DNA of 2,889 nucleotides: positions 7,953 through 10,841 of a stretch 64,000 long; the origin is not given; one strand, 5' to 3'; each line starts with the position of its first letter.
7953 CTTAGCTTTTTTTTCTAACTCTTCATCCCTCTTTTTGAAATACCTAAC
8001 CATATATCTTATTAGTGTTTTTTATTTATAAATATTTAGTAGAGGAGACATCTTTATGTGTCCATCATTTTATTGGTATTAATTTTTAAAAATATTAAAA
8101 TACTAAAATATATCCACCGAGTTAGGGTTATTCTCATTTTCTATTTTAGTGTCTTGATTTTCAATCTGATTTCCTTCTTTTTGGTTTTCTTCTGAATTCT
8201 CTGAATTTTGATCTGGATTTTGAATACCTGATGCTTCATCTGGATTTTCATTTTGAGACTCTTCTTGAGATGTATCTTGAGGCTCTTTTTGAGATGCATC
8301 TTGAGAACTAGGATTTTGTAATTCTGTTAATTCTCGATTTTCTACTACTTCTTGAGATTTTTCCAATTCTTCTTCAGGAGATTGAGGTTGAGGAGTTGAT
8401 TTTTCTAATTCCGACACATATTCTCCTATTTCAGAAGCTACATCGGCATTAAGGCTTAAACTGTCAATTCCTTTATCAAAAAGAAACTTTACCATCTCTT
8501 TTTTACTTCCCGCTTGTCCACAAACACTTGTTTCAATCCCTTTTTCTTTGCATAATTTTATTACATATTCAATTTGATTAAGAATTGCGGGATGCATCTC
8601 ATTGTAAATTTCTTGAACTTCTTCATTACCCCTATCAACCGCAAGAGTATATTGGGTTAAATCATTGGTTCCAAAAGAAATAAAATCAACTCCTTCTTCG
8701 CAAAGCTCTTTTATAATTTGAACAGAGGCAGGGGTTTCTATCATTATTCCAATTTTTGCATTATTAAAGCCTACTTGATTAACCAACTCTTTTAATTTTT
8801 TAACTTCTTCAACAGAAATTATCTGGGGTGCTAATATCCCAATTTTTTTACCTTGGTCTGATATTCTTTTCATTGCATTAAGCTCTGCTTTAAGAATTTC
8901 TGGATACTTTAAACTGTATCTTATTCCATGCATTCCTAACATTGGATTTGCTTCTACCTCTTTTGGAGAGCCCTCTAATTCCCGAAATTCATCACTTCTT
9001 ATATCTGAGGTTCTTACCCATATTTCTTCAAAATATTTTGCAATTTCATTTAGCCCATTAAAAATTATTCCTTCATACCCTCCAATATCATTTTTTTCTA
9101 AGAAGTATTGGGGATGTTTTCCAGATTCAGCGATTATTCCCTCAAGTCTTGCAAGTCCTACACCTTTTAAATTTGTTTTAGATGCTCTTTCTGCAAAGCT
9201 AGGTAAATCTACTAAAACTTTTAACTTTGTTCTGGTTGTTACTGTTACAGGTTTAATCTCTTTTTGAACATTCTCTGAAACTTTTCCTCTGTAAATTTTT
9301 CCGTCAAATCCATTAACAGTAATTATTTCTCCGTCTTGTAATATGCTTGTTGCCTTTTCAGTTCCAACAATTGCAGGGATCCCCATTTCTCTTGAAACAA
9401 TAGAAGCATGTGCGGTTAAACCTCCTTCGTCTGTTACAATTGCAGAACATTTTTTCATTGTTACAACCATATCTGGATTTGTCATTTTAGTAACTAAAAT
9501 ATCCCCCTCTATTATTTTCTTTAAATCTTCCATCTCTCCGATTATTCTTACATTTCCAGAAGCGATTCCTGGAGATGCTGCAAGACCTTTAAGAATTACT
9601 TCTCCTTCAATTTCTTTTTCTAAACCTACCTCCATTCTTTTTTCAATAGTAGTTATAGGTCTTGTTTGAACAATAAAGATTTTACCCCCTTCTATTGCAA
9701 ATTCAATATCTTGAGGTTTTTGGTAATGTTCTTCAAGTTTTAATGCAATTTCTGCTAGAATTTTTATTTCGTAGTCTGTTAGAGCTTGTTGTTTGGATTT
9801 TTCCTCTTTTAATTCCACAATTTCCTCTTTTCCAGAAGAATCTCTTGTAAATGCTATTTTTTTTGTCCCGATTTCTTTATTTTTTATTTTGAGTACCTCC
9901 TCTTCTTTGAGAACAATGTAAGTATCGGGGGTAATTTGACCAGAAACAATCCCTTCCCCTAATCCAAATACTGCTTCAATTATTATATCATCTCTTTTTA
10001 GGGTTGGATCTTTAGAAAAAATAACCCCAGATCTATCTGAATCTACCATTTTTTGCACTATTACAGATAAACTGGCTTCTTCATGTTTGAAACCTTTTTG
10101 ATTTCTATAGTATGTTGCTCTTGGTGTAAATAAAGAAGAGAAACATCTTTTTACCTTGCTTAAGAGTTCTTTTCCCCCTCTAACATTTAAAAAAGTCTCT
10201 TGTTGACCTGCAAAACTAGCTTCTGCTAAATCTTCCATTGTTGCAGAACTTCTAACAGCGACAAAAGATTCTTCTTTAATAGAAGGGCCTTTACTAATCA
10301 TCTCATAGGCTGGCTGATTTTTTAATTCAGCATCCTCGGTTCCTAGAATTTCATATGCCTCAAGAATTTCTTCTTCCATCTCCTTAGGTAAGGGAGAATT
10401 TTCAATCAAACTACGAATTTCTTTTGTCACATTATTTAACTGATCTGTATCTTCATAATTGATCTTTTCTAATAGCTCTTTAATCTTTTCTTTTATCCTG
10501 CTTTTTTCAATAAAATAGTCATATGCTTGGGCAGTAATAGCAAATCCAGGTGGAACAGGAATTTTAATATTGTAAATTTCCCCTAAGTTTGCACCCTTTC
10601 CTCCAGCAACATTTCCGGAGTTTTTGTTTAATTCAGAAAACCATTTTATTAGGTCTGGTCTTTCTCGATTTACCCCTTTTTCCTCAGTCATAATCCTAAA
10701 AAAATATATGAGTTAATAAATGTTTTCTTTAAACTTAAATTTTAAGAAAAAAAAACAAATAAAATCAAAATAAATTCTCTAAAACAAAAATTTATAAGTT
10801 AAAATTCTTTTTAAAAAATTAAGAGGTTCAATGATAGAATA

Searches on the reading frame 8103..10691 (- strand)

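Call 19: search_protein_families(library=ncbifam, proteins=[window:8103-10691:-], max_evalue=0.00001)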
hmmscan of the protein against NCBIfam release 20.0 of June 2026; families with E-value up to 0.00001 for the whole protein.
window:8103-10691:- (862 aa): 26 families (the best 25 are shown)
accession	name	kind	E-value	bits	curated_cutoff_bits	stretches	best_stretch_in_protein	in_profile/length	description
NF005057.0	PRK06464.1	equivalog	1.5e-240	800.5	598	1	13-765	5-791/798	phosphoenolpyruvate synthase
TIGR01418.1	PEP_synth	equivalog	3.8e-232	772.9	739.75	1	14-764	1-784/784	pyruvate, water dikinase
NF004878.0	PRK06241.1-3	subfamily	4e-114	382.6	945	2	16-349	6-314/891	phosphoenolpyruvate synthase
NF004877.0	PRK06241.1-2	subfamily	9.4e-106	355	866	2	17-349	7-315/869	phosphoenolpyruvate synthase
NF041857.1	RIF_Ptrans_rph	equivalog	5.5e-102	342.6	999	2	18-349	6-313/864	rifamycin-inactivating phosphotransferase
NF004879.0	PRK06241.1-4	equivalog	1.6e-95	321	976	2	16-349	6-315/868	phosphoenolpyruvate synthase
NF052631.1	prodigiosin_PigC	equivalog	7.7e-92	308.6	1300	2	24-354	11-305/883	prodigiosin ligase PigC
NF004881.0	PRK06241.2-2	equivalog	4e-87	293.4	883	2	27-352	17-316/898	phosphoenolpyruvate synthase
NF052632.1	undecylprod_RedH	equivalog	9.2e-85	285.2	1350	2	21-352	9-299/880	undecylprodigiosin ligase RedH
NF004880.0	PRK06241.2-1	equivalog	1.1e-73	248.6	972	3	26-260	15-223/837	phosphoenolpyruvate synthase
NF000283.1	RPH_KJ151292.1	equivalog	1.3e-69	235.3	1700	2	29-349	20-316/865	rifamycin-inactivating phosphotransferase Rph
NF004883.0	PRK06241.2-4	equivalog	4.2e-62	210.5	1063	2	28-351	31-332/928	phosphoenolpyruvate synthase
TIGR01417.1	PTS_I_fam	equivalog_domain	7.5e-61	206.2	341.7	1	383-762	140-539/565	phosphoenolpyruvate--protein phosphotransferase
TIGR01828.1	pyru_phos_dikin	equivalog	1.2e-59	202.1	843.45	3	353-523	374-564/865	pyruvate, phosphate dikinase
NF008382.0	PRK11177.1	equivalog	7.8e-56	189.9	824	1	250-752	8-530/575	phosphoenolpyruvate-protein phosphotransferase PtsI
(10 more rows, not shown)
